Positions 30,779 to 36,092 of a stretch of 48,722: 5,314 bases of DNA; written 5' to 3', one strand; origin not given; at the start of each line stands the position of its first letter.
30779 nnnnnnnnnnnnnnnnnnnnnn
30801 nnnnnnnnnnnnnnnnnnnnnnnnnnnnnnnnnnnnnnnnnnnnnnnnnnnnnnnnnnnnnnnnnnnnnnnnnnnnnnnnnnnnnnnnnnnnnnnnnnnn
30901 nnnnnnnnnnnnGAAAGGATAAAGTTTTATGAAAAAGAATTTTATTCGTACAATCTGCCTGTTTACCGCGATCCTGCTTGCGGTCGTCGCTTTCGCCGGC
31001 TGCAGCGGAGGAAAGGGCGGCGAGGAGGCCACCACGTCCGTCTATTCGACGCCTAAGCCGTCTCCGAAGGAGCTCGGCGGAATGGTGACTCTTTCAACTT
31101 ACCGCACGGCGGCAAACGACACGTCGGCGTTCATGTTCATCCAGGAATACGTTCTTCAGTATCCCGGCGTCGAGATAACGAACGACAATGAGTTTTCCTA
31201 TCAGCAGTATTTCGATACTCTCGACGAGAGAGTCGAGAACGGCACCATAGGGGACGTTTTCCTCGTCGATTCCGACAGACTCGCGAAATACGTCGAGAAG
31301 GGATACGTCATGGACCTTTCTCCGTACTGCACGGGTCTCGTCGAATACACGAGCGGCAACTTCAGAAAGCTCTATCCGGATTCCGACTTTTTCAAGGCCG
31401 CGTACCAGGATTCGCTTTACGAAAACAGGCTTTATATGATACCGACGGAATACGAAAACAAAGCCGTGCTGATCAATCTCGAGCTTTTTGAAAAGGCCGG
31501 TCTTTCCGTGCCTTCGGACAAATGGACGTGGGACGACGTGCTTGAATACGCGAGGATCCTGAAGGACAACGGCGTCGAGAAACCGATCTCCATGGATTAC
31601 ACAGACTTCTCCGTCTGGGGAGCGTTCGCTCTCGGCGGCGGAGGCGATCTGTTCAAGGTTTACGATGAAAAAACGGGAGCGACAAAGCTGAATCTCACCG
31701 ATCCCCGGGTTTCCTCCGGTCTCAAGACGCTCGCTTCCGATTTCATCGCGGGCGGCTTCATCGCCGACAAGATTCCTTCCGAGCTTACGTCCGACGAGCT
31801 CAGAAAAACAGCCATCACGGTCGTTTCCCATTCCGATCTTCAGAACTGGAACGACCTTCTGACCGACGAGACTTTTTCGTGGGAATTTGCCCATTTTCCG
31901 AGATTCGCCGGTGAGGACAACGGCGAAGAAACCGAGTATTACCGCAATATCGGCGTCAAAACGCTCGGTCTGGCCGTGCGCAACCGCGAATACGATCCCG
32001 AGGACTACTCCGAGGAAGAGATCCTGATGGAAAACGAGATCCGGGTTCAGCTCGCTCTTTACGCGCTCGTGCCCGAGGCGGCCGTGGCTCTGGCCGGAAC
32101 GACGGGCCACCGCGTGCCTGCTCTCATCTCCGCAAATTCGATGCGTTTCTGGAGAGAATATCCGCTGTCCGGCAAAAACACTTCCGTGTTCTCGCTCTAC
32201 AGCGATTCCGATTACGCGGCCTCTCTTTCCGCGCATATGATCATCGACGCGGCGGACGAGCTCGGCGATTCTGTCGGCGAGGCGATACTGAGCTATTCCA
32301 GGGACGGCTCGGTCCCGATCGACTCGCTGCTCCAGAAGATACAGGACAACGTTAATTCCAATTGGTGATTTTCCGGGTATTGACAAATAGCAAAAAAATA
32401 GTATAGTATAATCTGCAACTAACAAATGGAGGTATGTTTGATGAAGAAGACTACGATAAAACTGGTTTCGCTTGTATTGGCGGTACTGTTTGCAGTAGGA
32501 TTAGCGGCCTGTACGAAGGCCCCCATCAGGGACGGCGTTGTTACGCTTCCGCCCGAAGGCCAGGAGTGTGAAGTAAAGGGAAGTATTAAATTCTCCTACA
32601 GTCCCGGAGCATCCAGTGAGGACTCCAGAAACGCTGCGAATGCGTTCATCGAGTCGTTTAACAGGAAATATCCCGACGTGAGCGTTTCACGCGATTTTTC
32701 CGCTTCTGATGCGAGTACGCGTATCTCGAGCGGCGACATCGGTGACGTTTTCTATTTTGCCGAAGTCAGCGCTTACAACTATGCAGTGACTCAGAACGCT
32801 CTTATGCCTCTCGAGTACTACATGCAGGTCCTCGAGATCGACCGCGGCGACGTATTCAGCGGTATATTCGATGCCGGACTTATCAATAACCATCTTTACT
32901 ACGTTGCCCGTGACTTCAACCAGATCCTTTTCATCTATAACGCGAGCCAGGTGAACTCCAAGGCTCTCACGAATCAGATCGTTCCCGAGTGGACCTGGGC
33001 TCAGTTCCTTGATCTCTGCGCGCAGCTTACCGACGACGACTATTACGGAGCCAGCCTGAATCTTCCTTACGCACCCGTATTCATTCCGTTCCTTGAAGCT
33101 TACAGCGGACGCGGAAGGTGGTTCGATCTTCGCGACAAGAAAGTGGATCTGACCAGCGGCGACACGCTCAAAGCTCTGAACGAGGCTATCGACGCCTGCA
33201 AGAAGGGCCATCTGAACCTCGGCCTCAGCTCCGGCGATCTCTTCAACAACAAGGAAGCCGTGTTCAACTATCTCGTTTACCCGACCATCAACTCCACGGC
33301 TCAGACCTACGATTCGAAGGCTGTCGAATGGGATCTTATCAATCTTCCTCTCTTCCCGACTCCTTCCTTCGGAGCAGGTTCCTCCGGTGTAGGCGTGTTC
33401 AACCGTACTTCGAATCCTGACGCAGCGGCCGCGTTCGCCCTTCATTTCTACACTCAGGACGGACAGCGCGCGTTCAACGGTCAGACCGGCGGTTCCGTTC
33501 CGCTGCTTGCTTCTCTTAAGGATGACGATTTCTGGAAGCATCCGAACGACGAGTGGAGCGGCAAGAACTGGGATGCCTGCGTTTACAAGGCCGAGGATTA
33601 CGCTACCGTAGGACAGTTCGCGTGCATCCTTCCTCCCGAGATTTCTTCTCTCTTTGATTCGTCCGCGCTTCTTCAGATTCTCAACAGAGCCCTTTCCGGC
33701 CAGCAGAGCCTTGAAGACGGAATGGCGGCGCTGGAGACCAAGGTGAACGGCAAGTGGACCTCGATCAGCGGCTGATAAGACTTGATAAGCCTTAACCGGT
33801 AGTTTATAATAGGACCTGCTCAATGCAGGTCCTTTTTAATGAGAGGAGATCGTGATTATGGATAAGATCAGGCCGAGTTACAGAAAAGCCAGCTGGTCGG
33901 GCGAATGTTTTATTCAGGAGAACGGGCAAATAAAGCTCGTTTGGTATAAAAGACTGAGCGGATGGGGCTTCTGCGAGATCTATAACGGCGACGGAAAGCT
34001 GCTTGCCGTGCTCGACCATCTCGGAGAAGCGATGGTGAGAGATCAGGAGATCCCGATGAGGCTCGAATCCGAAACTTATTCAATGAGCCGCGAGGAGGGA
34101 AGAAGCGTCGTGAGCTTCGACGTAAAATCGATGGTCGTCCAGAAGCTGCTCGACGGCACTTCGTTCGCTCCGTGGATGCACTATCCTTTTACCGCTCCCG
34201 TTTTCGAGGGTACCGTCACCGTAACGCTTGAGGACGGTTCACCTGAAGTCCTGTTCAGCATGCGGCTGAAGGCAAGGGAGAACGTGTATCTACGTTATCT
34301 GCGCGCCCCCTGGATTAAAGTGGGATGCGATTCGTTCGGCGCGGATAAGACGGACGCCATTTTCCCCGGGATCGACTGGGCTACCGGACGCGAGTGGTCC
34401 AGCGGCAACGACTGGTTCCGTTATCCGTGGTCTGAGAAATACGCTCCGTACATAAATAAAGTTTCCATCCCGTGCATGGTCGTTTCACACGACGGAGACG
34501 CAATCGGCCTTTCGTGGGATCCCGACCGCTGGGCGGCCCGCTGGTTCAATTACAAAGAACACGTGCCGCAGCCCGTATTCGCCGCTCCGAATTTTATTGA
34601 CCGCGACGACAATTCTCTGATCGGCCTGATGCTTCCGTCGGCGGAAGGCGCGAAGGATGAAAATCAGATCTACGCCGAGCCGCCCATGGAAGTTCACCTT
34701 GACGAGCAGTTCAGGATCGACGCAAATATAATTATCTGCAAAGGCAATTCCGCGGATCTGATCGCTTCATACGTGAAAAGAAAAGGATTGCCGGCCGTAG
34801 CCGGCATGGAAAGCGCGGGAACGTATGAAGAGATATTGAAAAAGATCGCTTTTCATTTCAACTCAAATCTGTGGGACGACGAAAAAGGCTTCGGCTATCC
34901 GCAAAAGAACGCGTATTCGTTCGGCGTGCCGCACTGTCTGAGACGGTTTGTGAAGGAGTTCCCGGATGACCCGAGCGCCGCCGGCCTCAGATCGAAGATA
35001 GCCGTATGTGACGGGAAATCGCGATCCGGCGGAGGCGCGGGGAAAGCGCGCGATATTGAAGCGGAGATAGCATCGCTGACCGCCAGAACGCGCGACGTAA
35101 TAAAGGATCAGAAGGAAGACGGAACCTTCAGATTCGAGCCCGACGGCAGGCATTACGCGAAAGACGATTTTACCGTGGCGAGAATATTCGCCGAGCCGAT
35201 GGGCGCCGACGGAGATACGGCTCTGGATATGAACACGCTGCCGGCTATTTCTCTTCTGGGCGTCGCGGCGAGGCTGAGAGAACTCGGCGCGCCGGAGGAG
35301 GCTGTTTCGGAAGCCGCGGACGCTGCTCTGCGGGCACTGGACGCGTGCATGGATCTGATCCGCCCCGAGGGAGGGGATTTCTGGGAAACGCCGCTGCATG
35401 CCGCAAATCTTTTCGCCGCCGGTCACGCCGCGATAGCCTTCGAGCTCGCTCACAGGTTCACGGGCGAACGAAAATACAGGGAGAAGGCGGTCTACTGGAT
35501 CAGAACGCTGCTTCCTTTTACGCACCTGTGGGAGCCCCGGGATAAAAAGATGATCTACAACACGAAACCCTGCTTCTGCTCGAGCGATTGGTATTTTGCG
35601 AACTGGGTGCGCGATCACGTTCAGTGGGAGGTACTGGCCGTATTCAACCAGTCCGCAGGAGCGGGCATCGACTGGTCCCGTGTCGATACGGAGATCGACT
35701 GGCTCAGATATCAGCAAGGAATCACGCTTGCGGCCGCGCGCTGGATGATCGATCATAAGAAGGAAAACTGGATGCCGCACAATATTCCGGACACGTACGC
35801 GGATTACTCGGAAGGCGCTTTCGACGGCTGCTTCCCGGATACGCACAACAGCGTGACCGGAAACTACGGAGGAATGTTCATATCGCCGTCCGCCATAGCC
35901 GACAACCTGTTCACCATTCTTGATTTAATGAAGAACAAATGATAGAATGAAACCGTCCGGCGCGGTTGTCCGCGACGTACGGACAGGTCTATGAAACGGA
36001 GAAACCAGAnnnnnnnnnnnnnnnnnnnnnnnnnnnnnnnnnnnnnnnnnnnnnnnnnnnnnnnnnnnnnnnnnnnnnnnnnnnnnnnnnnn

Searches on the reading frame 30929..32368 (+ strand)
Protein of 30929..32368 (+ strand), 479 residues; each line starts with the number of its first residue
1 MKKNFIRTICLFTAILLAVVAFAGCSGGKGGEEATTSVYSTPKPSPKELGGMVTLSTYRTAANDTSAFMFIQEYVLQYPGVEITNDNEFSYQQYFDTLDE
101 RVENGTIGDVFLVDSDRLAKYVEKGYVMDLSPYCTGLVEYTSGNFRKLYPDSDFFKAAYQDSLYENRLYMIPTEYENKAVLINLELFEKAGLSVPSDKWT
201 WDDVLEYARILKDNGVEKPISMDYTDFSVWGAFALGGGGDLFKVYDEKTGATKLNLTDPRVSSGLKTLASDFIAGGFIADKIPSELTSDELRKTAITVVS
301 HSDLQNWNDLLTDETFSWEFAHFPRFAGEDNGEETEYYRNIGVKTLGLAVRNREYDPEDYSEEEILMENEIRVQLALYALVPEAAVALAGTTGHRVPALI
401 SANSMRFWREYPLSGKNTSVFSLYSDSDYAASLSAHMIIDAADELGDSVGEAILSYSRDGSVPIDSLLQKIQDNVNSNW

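Call 5: search_protein_families(library=pfam, proteins=[window:30929-32368:+], max_evalue=0.01)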
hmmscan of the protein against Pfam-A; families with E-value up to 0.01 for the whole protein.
window:30929-32368:+ (479 aa): 2 families
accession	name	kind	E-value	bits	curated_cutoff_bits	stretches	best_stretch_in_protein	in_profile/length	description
PF01547.30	SBP_bac_1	-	6.3e-19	69.5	26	1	70-247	9-182/307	Bacterial extracellular solute-binding protein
PF13416.11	SBP_bac_8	-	4e-12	47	27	1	74-249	6-151/279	Bacterial extracellular solute-binding protein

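Call 9: search_protein_families(library=ncbifam, proteins=[window:30929-32368:+], max_evalue=0.001)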
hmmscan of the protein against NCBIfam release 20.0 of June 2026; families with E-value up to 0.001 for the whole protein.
window:30929-32368:+ (479 aa): 1 family
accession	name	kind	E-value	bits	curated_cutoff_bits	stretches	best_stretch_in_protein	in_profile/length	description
TIGR03850.1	bind_CPR_0540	equivalog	0.00072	18.3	299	0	165-242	148-224/437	carbohydrate ABC transporter substrate-binding protein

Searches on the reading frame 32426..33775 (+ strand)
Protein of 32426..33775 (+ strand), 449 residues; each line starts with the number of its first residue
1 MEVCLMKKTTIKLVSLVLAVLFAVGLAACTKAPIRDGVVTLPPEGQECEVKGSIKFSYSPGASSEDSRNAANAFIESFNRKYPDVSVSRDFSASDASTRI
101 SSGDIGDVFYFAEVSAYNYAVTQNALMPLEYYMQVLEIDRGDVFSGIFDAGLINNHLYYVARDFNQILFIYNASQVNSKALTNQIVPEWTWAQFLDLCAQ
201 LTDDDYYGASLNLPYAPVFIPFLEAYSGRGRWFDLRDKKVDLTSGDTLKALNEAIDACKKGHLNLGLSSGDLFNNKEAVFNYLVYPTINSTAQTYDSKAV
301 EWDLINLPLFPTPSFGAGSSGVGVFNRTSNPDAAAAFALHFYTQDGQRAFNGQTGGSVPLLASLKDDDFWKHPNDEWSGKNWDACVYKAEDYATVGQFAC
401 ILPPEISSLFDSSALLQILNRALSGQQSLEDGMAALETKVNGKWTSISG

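Call 5: search_protein_families(library=pfam, proteins=[window:32426-33775:+], max_evalue=0.01)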
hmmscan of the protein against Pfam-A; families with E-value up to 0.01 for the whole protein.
window:32426-33775:+ (449 aa): 2 families
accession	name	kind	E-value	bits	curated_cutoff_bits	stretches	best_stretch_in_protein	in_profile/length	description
PF01547.30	SBP_bac_1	-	5.2e-13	50.1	26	1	64-347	4-306/307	Bacterial extracellular solute-binding protein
PF13416.11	SBP_bac_8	-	5.5e-13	49.8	27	1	74-371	2-272/279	Bacterial extracellular solute-binding protein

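Call 9: search_protein_families(library=ncbifam, proteins=[window:32426-33775:+], max_evalue=0.001)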
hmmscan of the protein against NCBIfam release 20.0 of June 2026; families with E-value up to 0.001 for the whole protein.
window:32426-33775:+ (449 aa): 0 families

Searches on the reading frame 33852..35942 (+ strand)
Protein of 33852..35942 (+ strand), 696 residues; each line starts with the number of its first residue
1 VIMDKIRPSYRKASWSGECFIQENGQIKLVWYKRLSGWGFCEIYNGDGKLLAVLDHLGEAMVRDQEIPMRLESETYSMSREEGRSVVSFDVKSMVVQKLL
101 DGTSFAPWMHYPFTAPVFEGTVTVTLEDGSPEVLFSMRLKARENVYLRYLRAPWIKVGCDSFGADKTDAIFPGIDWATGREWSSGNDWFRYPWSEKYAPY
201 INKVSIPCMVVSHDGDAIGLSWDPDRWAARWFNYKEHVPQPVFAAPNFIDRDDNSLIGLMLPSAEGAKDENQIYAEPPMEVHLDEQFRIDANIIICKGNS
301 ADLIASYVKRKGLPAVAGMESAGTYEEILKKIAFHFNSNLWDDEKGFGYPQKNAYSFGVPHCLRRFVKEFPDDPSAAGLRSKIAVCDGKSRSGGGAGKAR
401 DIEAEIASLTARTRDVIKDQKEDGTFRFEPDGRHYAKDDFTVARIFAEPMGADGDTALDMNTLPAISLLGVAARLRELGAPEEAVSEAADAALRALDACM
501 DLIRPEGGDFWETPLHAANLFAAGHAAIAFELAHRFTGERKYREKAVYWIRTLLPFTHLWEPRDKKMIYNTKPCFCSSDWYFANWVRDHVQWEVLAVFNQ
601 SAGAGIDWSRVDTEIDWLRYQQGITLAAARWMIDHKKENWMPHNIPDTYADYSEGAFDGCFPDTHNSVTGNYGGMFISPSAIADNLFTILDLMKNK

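Call 5: search_protein_families(library=pfam, proteins=[window:33852-35942:+], max_evalue=0.01)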
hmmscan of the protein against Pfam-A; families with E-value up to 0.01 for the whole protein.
window:33852-35942:+ (696 aa): 0 families

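Call 9: search_protein_families(library=ncbifam, proteins=[window:33852-35942:+], max_evalue=0.001)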
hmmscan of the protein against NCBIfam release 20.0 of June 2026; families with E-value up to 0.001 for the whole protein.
window:33852-35942:+ (696 aa): 0 families

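Call 13: search_solved_structures(query=window:33852-35942:+, max_evalue=1)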
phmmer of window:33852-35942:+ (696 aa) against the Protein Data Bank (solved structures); distinct sequences matched with E-value up to 1: 26.
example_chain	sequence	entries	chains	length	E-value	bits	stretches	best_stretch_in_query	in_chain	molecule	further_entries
8rd8_E5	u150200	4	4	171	0.12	13.8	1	384-438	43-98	Small ribosomal subunit protein uS5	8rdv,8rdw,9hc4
6spc_e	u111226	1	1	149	0.28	12.5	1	384-437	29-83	30S ribosomal protein S5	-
6spf_e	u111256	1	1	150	0.28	12.5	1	384-437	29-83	30S ribosomal protein S5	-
6spe_e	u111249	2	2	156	0.3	12.4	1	384-437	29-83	30S ribosomal protein S5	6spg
4v4v_AE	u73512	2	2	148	0.33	12.3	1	384-450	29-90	30S ribosomal subunit protein S5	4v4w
6nqb_E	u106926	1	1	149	0.33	12.3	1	384-450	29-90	30S ribosomal protein S5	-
2ykr_E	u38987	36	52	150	0.34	12.3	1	384-450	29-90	30S RIBOSOMAL PROTEIN S5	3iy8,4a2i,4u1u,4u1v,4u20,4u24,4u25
7unr_e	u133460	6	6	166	0.34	12.2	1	384-437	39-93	30S ribosomal protein S5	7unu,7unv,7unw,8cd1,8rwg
4v6y_AE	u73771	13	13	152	0.35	12.2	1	384-450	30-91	30S ribosomal protein S5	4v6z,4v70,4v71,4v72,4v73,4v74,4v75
4ybb_AE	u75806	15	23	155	0.36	12.2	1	384-450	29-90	30S ribosomal protein S5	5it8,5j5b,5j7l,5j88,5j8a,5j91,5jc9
6hrm_j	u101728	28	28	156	0.36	12.1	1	384-450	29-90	30S ribosomal protein S5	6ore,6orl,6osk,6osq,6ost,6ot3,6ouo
23wi_e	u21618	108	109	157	0.37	12.1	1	384-450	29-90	Small ribosomal subunit protein uS5 | 30S ribosomal protein S5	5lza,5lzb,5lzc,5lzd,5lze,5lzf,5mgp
7o5h_E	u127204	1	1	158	0.37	12.1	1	384-450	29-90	30S ribosomal protein S5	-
8jsg_k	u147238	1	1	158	0.38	12.1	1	384-450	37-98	Small ribosomal subunit protein uS5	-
3jcn_f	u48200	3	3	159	0.38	12.1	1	384-450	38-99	30S ribosomal protein S5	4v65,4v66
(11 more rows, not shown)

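Call 58: search_protein_families(library=pfam, proteins=[window:33852-35942:+], max_evalue=1)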
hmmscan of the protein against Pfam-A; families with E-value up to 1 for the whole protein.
window:33852-35942:+ (696 aa): 0 families

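Call 66: search_solved_structures(query=A5, max_evalue=10)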
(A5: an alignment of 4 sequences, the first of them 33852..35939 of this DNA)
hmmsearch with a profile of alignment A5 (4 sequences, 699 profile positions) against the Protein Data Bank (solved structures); distinct sequences matched with E-value up to 10: 0.

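Call 76: search_protein_families(library=padloc, proteins=[window:33852-35942:+], max_evalue=0.001)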
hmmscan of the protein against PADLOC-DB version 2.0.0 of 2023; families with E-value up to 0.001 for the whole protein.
window:33852-35942:+ (696 aa): 0 families
